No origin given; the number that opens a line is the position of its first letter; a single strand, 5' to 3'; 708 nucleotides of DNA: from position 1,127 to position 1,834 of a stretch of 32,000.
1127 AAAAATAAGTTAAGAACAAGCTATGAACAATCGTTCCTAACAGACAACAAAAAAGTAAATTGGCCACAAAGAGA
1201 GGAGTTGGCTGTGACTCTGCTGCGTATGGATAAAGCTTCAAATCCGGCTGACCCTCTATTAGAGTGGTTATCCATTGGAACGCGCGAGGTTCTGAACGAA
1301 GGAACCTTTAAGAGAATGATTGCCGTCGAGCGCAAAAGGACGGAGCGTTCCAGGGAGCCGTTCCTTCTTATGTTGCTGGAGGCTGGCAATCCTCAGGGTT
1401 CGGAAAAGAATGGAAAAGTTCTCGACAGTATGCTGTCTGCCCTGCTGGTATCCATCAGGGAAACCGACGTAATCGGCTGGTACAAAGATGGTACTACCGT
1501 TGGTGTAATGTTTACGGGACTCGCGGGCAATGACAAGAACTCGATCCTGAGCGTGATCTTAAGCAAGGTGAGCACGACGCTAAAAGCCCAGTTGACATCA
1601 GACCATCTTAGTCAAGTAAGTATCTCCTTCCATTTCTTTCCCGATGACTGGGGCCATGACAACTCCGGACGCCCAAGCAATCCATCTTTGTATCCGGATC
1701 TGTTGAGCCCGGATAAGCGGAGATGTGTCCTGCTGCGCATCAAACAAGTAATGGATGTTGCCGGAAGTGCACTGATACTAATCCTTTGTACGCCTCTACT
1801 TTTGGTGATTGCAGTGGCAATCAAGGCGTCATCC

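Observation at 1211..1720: Priming phosphoglycosyl transferase fused to a degenerate GGDEF-like domain that retains an RxxD I-site: candidate c-di-GMP gate on EPS initiation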

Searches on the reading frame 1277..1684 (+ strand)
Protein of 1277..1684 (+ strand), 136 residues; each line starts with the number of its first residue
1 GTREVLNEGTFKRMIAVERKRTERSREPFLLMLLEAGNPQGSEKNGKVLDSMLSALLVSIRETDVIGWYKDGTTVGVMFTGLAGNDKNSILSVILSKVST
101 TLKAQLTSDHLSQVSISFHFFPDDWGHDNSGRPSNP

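Call 30: find_related_loci(query=A2, collection=genome_contigs, flank=4000)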
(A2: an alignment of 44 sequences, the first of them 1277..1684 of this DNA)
Query A2 (136 aa) in genome_contigs; peptide patterns used: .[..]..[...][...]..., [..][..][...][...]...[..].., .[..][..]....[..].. (x = any residue, [..] = any of these).
600 stretches matched a pattern (row limit reached: there are more); 576 encode a relative of the query (tblastn E <= 1e-3); the best 80 are kept; 80 distinct loci.
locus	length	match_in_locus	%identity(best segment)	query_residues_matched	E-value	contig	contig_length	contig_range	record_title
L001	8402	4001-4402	84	3-136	5e-73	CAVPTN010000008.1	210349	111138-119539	MAG: uncultured Acidobacteriaceae bacterium isolate MFD09671.bin.2.87 genome assembly, contig: contig_37435, whole genom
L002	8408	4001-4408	80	1-136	3e-71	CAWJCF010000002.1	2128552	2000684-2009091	MAG: uncultured Acidobacteriaceae bacterium isolate MFD04540.bin.1.68 genome assembly, contig: contig_5962, whole genome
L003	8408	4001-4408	79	1-136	9e-71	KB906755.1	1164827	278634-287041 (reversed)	Acidobacteriaceae bacterium KBS 89 genomic scaffold G003DRAFT_scaffold00002.2, whole genome shotgun sequence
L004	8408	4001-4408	79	1-136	1e-70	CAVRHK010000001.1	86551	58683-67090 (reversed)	MAG: uncultured Acidobacteriaceae bacterium isolate MFD05513.bin.3.315 genome assembly, contig: contig_10775, whole geno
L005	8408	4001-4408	79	1-136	2e-70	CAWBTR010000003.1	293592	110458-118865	MAG: uncultured Acidobacteriaceae bacterium isolate MFD00731.bin.1.198 genome assembly, contig: contig_30436, whole geno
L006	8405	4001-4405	81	2-136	1e-69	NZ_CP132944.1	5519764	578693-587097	Tunturiibacter lichenicola strain MP8S11 chromosome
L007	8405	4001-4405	78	1-135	1e-68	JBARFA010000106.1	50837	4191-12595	MAG: Acidobacteriaceae bacterium isolate MFD06656_ilm_asm_bin26 k127_254503, whole genome shotgun sequence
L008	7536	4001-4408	78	1-136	4e-68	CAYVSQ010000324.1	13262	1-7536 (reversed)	MAG TPA_asm: uncultured Acidobacteriaceae bacterium isolate binchicken_co131_455 genome assembly, contig: k141_4989137,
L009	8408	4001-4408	76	1-136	5e-68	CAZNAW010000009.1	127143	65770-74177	MAG TPA_asm: uncultured Terracidiphilus sp. isolate binchicken_co3_243 genome assembly, contig: NODE_280_length_127143_c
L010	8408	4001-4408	78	1-136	9e-68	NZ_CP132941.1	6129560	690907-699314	Tunturiibacter psychrotolerans strain X4BP1 chromosome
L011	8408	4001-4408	74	1-136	2e-67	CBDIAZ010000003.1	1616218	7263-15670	MAG: Acidobacteriaceae bacterium isolate 64b36fed-f3c1-4504-a5e9-2518e18b580b genome assembly, contig: contig_3, whole g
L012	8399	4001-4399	76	3-135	5e-66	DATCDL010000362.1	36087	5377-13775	MAG TPA_asm: Acidobacteriaceae bacterium isolate SMAG_U7725 k141_317780, whole genome shotgun sequence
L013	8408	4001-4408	75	1-136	2e-65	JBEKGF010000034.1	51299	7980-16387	MAG: Edaphobacter sp. isolate SPRUCE 247 SPRUCE_247_34, whole genome shotgun sequence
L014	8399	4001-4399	75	3-135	2e-65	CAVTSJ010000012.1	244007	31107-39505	MAG: uncultured Acidobacteriaceae bacterium isolate MFD09495.bin.2.27 genome assembly, contig: contig_21, whole genome s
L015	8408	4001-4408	73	1-136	2e-64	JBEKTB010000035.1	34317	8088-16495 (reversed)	MAG: Terracidiphilus sp. isolate SPRUCE 548 SPRUCE_548_35, whole genome shotgun sequence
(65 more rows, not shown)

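Call 32: search_protein_representatives(alignment_id=A2)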
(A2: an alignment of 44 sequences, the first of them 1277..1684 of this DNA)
Query: 44 sequences, 136 profile positions. Proteins with E-value up to 0.001 (for the whole library): 2333; up to 1e-10: 1385; up to 1e-30: 157. The best 150 are listed.
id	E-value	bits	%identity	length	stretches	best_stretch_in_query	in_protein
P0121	9.6e-81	284.4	-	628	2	5-136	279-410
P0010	2.5e-62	224.7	-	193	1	2-136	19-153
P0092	4.5e-60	217.4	-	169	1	2-134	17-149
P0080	5.7e-57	207.4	-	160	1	2-136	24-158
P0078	5.9e-56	204.1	-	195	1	2-136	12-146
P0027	1.2e-55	203.1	-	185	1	2-136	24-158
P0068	1.7e-54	199.3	-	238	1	2-136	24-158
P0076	1.4e-53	196.4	-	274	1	2-136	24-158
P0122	3.6e-53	195.1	-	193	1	2-136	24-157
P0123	1.6e-50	186.5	-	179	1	3-136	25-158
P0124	6.7e-50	184.5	-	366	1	3-136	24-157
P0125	1.0e-49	183.9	-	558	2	3-126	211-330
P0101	1.8e-49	183.1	-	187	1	3-129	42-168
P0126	2.0e-49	182.9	-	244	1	2-133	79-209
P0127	3.1e-49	182.3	-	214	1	14-136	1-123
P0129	3.8e-48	178.8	-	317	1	4-132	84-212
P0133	7.8e-47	174.6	-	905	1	2-130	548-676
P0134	8.5e-47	174.4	-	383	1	2-136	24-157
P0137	4.1e-46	172.2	-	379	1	2-136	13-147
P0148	1.1e-43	164.4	-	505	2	4-130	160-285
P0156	5.8e-41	155.5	-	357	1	5-136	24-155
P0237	3.5e-32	127.1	-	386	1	3-128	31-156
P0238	4.0e-32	126.9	-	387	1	4-136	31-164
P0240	5.3e-32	126.5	-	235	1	3-135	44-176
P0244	7.4e-32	126.1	-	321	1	14-135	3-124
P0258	4.4e-31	123.6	-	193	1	3-133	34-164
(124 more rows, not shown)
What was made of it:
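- At least 576 species loci (call 30) and 2333 clusters at 50% identity (call 32).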

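Call 33: search_protein_families(library=pfam, proteins=[P0121, P0125, P0133, P0148, P0129, P0124, P0134, P0237, P0238, P0244], max_evalue=0.01)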
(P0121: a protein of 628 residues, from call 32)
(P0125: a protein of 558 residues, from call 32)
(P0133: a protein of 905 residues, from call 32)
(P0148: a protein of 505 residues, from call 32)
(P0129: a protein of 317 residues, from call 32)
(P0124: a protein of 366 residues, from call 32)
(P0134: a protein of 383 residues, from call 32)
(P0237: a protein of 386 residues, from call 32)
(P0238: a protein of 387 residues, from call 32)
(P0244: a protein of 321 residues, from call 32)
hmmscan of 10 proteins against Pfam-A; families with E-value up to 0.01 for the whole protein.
P0121 (628 aa): 1 family
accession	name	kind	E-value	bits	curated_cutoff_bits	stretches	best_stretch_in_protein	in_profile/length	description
PF02397.22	Bac_transf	-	2.8e-64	216.4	27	1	425-622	1-178/179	Bacterial sugar transferase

P0125 (558 aa): 1 family
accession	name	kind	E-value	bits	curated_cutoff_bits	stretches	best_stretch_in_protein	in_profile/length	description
PF02397.22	Bac_transf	-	7.8e-65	218.2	27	1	354-552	1-178/179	Bacterial sugar transferase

P0133 (905 aa): 4 families
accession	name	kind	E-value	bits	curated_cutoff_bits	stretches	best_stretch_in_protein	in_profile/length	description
PF02397.22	Bac_transf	-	1e-66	224.3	27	1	700-899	1-178/179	Bacterial sugar transferase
PF00696.33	AA_kinase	-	5.4e-54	183.8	24.9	1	42-327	3-234/234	Amino acid kinase family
PF22468.2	ACT_9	-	7.9e-13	48.4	27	1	439-499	1-61/61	ACT domain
PF13840.12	ACT_7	-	0.004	17.4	27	0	386-416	36-65/65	ACT domain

P0148 (505 aa): 1 family
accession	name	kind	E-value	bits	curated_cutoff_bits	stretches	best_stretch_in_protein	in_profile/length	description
PF02397.22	Bac_transf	-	1.9e-65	220.2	27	1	308-499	1-178/179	Bacterial sugar transferase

P0129 (317 aa): 1 family
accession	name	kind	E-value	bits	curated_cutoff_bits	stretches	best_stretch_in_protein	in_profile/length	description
PF02397.22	Bac_transf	-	9.4e-20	71.3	27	1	218-314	1-74/179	Bacterial sugar transferase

P0124 (366 aa): 1 family
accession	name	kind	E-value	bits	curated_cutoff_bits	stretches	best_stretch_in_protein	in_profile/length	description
PF02397.22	Bac_transf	-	2.3e-40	138.4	27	1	177-307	1-108/179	Bacterial sugar transferase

P0134 (383 aa): 1 family
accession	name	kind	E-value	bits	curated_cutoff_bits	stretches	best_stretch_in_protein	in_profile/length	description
PF02397.22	Bac_transf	-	2.3e-66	223.2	27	1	177-377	1-178/179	Bacterial sugar transferase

P0237 (386 aa): 1 family
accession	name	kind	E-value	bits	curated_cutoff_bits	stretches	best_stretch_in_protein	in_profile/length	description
PF02397.22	Bac_transf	-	3.2e-66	222.7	27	1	180-380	1-178/179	Bacterial sugar transferase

P0238 (387 aa): 1 family
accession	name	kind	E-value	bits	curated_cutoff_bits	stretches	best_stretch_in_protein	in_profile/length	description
PF02397.22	Bac_transf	-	5.6e-66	221.9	27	1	183-381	1-178/179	Bacterial sugar transferase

P0244 (321 aa): 1 family
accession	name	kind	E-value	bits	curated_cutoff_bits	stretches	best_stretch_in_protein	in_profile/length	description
PF02397.22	Bac_transf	-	1e-11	45.1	27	1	229-264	63-98/179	Bacterial sugar transferase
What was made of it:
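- The domain is always N-terminal to PF02397 (call 33).
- Tried and rejected: P0133, an aspartokinase-ACT fusion in front of the domain, was judged a probable gene-call or assembly artefact and was not used (call 33).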

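Call 43: search_solved_structures(query=A3, max_evalue=10, show_alignments=3)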
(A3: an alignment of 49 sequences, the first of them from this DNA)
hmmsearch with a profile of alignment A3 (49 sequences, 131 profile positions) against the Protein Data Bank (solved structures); distinct sequences matched with E-value up to 10: 22.
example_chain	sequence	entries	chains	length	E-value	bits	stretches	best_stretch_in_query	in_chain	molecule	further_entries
6khu_A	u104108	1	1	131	0.0016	21.4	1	4-96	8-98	Diguanylate cyclase/phosphodiesterase-domain containing protein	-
5euh_A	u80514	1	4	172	0.0099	18.8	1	6-98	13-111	Putative GGDEF domain membrane protein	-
7e6g_A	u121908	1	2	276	0.015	18.2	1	11-67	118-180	Putative GGDEF domain protein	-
4zve_A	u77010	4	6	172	0.034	17.1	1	7-114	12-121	Diguanylate cyclase DosC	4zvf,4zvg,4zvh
6zxm_A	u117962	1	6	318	0.071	16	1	11-111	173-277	Putative GGDEF/response regulator receiver domain protein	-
6et7_A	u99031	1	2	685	0.16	14.9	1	8-67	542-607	Diguanylate cyclase (GGDEF) domain-containing protein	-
5llw_B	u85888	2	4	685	0.16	14.9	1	8-67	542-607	Diguanylate cyclase (GGDEF) domain-containing protein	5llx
5zyp_A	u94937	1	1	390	0.6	13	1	6-54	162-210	RNA polymerase-associated protein CTR9,RNA polymerase II-associated protein 1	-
3gcg_B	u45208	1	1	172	0.66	12.9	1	42-74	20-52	L0028 (Mitochondria associated protein)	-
6fjv_A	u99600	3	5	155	0.68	12.9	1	42-118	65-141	26S proteasome regulatory subunit N11-like protein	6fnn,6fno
9t28_A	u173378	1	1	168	0.75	12.7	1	5-59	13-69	diguanylate cyclase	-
3i5b_A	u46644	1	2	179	0.87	12.5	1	5-59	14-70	WspR response regulator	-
3i5c_A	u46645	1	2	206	0.88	12.5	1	5-59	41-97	Fusion of General control protein GCN4 and WSPR response regulator protein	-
4ocl_B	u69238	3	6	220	1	12.3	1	45-90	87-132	26S proteasome regulatory subunit RPN11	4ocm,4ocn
5w83_B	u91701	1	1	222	1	12.3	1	45-90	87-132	Ubiquitin carboxyl-terminal hydrolase RPN11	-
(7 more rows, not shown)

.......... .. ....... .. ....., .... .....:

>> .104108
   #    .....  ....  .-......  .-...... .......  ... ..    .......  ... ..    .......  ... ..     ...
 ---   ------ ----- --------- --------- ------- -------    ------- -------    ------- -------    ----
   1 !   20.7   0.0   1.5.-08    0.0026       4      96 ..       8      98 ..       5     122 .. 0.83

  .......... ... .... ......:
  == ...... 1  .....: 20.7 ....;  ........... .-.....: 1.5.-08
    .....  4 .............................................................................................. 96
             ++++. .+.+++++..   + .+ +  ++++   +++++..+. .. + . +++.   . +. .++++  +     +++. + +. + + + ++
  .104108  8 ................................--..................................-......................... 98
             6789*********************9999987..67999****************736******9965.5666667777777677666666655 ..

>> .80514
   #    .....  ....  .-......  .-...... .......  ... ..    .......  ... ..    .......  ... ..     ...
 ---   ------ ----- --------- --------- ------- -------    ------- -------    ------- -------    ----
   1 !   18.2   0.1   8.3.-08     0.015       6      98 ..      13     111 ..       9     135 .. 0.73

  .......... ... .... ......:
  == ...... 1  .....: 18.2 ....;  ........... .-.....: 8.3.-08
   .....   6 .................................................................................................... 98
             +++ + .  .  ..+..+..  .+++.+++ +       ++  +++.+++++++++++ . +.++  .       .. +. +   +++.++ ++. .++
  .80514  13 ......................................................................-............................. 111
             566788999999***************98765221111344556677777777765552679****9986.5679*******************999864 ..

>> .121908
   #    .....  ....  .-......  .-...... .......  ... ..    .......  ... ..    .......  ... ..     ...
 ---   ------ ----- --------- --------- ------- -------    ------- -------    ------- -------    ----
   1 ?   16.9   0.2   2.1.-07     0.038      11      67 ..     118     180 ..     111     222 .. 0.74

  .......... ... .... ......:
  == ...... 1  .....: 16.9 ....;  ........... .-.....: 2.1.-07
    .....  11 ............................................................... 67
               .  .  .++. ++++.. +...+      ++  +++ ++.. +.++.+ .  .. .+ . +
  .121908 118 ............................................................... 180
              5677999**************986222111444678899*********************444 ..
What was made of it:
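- Checked: HMMER alignment to GcbC (5EUH): '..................' pairs with '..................', and '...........' pairs with '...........' (call 43).
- The family profile's top 7 PDB sequence hits are all GGDEF (E 0.0016-0.16, call 43).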

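Call 56: list_cluster_members(proteins=[P0121, P0125, P0148, P0237, P0238, P0240, P0258, P0134, P0137, P0156])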
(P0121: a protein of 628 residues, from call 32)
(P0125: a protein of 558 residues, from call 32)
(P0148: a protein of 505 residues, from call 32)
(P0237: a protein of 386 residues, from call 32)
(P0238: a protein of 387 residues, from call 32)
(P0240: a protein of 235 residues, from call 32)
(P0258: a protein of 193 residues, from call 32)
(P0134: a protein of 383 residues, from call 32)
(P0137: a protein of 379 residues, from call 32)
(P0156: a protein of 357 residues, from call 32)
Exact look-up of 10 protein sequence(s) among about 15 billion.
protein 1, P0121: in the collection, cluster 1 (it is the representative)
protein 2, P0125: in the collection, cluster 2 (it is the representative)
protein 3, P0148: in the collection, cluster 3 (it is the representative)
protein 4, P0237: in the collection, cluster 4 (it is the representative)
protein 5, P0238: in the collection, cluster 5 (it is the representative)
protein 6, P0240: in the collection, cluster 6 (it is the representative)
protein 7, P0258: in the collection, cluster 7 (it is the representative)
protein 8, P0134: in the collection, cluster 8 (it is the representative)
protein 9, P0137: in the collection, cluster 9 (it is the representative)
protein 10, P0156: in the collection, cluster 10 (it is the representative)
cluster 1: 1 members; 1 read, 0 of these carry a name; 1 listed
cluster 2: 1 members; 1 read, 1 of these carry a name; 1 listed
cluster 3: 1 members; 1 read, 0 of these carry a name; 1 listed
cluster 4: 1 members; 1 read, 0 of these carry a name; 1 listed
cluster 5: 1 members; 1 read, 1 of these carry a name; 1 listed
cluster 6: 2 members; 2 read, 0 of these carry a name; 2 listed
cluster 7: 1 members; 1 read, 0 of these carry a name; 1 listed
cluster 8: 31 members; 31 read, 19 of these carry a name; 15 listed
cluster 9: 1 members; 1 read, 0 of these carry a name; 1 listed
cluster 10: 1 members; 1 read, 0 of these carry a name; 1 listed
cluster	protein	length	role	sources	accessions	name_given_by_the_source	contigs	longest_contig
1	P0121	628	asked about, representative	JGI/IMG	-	-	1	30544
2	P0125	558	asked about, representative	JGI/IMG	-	lipopolysaccharide/colanic/teichoic acid biosynthesis glycosyltransferase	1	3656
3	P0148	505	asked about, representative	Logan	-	-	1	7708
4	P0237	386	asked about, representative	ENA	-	-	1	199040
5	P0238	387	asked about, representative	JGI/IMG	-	lipopolysaccharide/colanic/teichoic acid biosynthesis glycosyltransferase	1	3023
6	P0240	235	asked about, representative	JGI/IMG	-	-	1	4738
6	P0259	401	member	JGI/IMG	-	-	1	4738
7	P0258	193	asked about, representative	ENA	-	-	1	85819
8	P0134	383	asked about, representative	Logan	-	-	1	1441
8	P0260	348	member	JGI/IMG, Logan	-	lipopolysaccharide/colanic/teichoic acid biosynthesis glycosyltransferase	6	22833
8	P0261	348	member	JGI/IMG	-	lipopolysaccharide/colanic/teichoic acid biosynthesis glycosyltransferase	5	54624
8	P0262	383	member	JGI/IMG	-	lipopolysaccharide/colanic/teichoic acid biosynthesis glycosyltransferase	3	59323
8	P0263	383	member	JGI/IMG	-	lipopolysaccharide/colanic/teichoic acid biosynthesis glycosyltransferase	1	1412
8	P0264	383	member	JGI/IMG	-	lipopolysaccharide/colanic/teichoic acid biosynthesis glycosyltransferase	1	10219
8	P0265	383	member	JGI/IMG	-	lipopolysaccharide/colanic/teichoic acid biosynthesis glycosyltransferase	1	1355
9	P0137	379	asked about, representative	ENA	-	-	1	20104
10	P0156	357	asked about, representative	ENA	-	-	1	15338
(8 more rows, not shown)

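Call 57: find_encoding_contigs(protein=P0121, flank=6000, max_places=2)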
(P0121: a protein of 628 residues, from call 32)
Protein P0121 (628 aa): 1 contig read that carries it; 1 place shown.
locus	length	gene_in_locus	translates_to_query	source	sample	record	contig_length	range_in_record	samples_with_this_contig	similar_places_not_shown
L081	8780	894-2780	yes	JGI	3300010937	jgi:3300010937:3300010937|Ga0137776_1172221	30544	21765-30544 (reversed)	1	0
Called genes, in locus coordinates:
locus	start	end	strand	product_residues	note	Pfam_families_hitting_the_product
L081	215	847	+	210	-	-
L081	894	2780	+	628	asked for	PF02397:Bac_transf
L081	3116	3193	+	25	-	-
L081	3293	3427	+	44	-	-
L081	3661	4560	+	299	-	-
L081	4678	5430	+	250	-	-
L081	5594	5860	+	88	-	-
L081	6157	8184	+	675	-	PF12969:DUF3857, PF01841:Transglut_core (weak)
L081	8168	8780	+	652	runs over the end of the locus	PF12969:DUF3857, PF01841:Transglut_core (weak)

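Call 67: search_protein_families(library=pfam, alignment_id=A3, max_evalue=10)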
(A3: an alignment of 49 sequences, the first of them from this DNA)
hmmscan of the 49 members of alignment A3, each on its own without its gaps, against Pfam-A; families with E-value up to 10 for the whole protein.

A. member 1, seq(135 aa): 1 family
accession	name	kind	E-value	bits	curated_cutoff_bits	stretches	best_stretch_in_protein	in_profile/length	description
PF22360.1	SbsC_spectrin-like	-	0.023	15.9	26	1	93-108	35-50/62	SbsC,spectrin-like repeat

B. families by the number of members that match (of 49 scanned): 17 families
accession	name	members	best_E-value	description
PF00990.26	GGDEF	17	0.00042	Diguanylate cyclase, GGDEF domain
PF09582.15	AnfO_nitrog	1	0.011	Iron only nitrogenase protein AnfO (AnfO_nitrog)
PF18361.6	ssDBP_DBD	1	0.016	Single stranded DNA-binding protein ss DNA binding domain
PF07379.16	DUF1494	1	0.018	Protein of unknown function (DUF1494)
PF22360.1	SbsC_spectrin-like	1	0.023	SbsC,spectrin-like repeat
PF18984.5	DUF5717_N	1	0.024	Family of unknown function (DUF5717)N-terminal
PF25540.1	DUF7923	1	0.038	Domain of unknown function (DUF7923)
PF04445.19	SAM_MT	1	0.042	Putative SAM-dependent methyltransferase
PF17853.6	GGDEF_2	1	0.064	GGDEF-like domain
PF20551.3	DUF6765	1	0.069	Family of unknown function (DUF6765)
PF22438.2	FlgA_HD-like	1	0.079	Flagellar protein FlgA, HotDog domain-like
PF01398.27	JAB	1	0.1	JAB1/Mov34/MPN/PAD-1 ubiquitin protease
PF11775.14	CobT_C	1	0.11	Cobalamin biosynthesis protein CobT VWA domain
PF01019.26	G_glu_transpept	1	0.12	Gamma-glutamyltranspeptidase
PF20056.4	DUF6455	1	0.17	Family of unknown function (DUF6455)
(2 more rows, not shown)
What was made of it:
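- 1298..1639 (+): Core of the degenerate GGDEF-like domain (residues 32-145, numbered from TTG 1205). Order of elements: helix a0, strand b1, long helix, b2-b3 hairpin, helix a3, strand b4. 17 of 49 members hit PF00990 below threshold (call 67).
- On GGDEF domain superfamily (PF00990 fold): 17 of 49 relatives hit below threshold, best E 4e-4 (call 67).
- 17 of 49 members hit PF00990 (call 67).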
